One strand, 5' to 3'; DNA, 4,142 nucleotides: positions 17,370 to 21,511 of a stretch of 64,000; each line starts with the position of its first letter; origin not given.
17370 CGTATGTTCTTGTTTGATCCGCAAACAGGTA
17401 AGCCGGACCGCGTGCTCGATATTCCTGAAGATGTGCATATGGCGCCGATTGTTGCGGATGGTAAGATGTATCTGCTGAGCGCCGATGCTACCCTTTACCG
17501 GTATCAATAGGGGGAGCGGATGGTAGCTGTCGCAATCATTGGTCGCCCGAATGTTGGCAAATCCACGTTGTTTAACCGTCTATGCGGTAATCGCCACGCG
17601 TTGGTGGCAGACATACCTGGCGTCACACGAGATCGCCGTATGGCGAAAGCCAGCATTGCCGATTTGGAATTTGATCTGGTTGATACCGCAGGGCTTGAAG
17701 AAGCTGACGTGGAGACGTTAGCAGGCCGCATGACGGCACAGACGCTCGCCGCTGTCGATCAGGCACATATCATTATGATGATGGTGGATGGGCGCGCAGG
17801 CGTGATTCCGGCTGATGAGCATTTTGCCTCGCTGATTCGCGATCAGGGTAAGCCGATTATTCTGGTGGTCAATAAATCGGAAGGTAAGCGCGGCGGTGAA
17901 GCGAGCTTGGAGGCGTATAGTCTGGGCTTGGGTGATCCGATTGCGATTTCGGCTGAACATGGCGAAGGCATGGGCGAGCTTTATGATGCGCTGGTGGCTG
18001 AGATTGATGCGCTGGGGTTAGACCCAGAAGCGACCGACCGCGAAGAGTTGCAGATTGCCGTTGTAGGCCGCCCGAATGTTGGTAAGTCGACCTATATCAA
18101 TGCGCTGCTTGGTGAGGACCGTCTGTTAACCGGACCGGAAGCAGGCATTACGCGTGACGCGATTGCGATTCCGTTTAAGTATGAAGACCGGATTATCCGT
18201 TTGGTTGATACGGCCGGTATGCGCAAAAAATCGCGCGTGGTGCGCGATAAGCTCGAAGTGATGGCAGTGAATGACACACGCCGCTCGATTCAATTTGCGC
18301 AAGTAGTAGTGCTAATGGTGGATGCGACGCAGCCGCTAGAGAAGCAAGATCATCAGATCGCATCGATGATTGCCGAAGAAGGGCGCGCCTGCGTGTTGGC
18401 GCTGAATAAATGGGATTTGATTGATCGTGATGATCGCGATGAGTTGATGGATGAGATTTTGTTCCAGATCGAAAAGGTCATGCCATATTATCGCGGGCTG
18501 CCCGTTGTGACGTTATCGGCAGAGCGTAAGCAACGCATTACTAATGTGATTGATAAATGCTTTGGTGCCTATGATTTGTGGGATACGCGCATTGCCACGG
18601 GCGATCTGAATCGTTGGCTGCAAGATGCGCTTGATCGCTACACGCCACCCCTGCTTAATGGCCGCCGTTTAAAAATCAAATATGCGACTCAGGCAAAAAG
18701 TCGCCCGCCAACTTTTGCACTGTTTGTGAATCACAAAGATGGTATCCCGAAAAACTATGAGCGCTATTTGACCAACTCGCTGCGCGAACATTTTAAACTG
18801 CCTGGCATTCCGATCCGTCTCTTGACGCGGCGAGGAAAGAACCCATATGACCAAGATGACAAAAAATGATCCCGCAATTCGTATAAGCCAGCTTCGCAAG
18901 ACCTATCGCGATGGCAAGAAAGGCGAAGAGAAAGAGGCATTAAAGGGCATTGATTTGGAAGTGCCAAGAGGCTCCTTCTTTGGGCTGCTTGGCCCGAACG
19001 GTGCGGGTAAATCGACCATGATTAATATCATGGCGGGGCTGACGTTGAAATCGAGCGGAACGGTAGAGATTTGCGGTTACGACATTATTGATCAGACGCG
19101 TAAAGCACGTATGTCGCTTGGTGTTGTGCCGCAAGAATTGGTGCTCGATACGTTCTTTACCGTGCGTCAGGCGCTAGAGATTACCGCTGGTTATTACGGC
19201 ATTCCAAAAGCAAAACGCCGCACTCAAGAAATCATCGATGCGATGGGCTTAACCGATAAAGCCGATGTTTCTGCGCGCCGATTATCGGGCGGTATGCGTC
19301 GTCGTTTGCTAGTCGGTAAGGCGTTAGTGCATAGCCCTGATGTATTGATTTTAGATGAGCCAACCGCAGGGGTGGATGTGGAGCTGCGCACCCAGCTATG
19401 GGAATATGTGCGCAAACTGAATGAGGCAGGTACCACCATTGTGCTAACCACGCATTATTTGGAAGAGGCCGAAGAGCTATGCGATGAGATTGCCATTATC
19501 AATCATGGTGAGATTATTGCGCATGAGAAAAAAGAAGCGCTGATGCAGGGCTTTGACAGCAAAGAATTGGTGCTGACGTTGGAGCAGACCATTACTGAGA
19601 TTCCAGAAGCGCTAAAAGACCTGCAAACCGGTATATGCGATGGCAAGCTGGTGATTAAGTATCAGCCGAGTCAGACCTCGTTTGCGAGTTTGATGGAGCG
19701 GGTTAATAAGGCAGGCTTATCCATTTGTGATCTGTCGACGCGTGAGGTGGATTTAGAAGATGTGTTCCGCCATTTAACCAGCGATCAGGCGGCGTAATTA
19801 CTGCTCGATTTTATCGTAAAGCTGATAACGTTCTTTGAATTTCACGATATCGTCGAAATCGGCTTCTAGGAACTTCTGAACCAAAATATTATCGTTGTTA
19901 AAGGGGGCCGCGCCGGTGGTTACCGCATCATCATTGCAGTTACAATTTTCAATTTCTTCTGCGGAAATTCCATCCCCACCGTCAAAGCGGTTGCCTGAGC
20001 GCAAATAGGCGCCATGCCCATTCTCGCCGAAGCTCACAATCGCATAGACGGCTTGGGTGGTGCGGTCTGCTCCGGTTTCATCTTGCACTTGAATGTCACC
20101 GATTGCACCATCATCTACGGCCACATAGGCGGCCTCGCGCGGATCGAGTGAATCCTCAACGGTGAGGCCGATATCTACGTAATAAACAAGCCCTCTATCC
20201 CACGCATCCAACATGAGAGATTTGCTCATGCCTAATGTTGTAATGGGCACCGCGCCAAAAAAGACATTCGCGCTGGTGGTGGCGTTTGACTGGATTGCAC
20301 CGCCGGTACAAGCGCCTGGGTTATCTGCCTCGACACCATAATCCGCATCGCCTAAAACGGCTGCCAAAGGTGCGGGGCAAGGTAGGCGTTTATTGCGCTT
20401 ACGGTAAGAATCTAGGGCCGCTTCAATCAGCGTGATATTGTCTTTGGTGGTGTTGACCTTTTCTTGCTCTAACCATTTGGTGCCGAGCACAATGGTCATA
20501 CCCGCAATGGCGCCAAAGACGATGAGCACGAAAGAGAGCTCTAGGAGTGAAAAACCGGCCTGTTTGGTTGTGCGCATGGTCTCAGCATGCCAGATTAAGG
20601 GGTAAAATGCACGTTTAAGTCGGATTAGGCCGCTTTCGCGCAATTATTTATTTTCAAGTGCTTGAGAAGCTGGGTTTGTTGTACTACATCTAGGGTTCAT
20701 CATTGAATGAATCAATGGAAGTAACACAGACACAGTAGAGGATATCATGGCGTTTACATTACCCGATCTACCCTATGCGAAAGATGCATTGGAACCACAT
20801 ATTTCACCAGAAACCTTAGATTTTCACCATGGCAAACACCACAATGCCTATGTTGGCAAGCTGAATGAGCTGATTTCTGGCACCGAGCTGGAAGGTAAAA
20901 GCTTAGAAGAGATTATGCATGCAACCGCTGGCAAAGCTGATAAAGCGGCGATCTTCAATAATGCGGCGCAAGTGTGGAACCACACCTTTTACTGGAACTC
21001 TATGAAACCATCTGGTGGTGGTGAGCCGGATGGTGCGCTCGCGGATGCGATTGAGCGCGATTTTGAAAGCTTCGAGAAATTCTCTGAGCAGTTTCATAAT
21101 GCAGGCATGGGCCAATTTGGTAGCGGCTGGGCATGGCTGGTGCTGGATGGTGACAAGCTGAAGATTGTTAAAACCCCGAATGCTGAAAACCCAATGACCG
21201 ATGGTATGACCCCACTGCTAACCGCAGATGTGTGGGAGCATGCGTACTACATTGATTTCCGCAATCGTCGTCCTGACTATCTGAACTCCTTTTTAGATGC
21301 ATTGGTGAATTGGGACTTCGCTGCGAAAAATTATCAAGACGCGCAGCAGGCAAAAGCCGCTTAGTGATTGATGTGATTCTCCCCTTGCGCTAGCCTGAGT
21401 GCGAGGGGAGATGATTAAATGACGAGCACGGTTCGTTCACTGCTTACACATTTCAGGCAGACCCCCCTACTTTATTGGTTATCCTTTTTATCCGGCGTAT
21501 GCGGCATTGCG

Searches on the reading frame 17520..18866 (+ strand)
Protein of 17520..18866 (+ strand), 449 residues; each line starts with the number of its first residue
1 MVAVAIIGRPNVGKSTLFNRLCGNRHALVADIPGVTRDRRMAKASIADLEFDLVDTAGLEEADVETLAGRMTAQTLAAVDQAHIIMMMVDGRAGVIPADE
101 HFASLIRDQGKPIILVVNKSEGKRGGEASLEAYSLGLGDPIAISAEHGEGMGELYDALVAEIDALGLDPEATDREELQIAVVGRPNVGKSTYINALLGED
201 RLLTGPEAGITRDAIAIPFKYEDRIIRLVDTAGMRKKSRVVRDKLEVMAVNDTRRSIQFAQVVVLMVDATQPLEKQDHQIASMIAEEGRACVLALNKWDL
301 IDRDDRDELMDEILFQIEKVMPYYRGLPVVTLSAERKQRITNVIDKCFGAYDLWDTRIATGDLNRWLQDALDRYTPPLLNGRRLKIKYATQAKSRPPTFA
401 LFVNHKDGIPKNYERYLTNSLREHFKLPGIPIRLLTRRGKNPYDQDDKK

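Call 9: search_protein_families(library=pfam, proteins=[window:17520-18866:+], max_evalue=0.001)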
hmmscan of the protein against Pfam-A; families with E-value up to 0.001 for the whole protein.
window:17520-18866:+ (449 aa): 13 families
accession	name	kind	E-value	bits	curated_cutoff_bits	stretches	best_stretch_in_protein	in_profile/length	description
PF01926.29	MMR_HSR1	-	3.4e-54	182.2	21.9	2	4-119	2-113/113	50S ribosome-binding GTPase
PF14714.11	KH_dom-like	-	1.2e-32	112.4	27.3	1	357-437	1-81/81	KH-domain-like of EngA bacterial GTPase enzymes, C-terminal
PF02421.24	FeoB_N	-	2e-28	99.3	27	2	3-157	2-155/156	Ferrous iron transport protein B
PF00009.33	GTP_EFTU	-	4.4e-21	75.8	26.5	2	188-347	15-182/188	Elongation factor Tu GTP binding domain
PF00350.29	Dynamin_N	-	2.1e-14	54.3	27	1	179-222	1-43/168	Dynamin family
PF03193.22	RsgA_GTPase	-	1e-10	42.2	30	0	4-64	109-173/174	RsgA GTPase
PF04548.22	AIG1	-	9.4e-10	38.6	27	1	178-285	2-108/212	AIG1 family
PF08477.19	Roc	-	1.5e-06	28.8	27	0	4-120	2-118/119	Ras of Complex, Roc, domain of DAPkinase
PF00071.28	Ras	-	5.2e-06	26.6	21.6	0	4-120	2-114/162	Ras family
PF00005.33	ABC_tran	-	0.00016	22.8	25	0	4-27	14-37/137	ABC transporter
PF03266.21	NTPase_1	-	0.00048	20.5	23.9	0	4-24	2-22/168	NTPase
PF00025.27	Arf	-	0.00052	20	22.3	0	174-345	12-168/174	ADP-ribosylation factor family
PF13401.12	AAA_22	-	0.00053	20.7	27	0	178-230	7-40/130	AAA domain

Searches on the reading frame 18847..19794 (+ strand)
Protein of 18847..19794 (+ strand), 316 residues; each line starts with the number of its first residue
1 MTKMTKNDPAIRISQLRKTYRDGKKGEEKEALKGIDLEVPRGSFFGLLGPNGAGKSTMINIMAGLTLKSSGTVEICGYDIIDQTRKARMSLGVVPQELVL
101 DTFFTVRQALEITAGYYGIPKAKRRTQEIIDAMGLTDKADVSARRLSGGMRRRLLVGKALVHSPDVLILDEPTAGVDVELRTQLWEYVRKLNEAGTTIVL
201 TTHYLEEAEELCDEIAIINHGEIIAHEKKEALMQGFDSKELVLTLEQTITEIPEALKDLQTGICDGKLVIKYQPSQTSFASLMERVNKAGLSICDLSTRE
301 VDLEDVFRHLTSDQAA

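Call 9: search_protein_families(library=pfam, proteins=[window:18847-19794:+], max_evalue=0.001)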
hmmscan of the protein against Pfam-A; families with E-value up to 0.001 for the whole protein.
window:18847-19794:+ (316 aa): 2 families
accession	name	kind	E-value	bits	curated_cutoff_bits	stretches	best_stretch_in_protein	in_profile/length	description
PF00005.33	ABC_tran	-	8.6e-31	107.8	25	1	32-174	1-137/137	ABC transporter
PF13304.12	AAA_21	-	8.5e-11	42.9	27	1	136-203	228-298/304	AAA domain, putative AbiEii toxin, Type IV TA system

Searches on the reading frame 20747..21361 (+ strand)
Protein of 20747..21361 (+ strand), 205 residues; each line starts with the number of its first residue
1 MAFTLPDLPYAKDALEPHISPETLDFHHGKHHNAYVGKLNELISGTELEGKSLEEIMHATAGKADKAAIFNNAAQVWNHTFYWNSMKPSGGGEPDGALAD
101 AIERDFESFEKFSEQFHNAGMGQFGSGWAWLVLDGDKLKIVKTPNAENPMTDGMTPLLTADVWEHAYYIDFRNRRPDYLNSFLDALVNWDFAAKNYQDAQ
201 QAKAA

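Call 9: search_protein_families(library=pfam, proteins=[window:20747-21361:+], max_evalue=0.001)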
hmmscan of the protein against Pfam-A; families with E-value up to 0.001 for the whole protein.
window:20747-21361:+ (205 aa): 2 families
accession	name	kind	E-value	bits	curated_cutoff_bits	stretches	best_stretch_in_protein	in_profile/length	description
PF02777.23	Sod_Fe_C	-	4e-40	136.4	20.9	1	94-194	1-101/102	Iron/manganese superoxide dismutases, C-terminal domain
PF00081.27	Sod_Fe_N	-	1.3e-31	109.3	27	1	3-87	2-82/82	Iron/manganese superoxide dismutases, alpha-hairpin domain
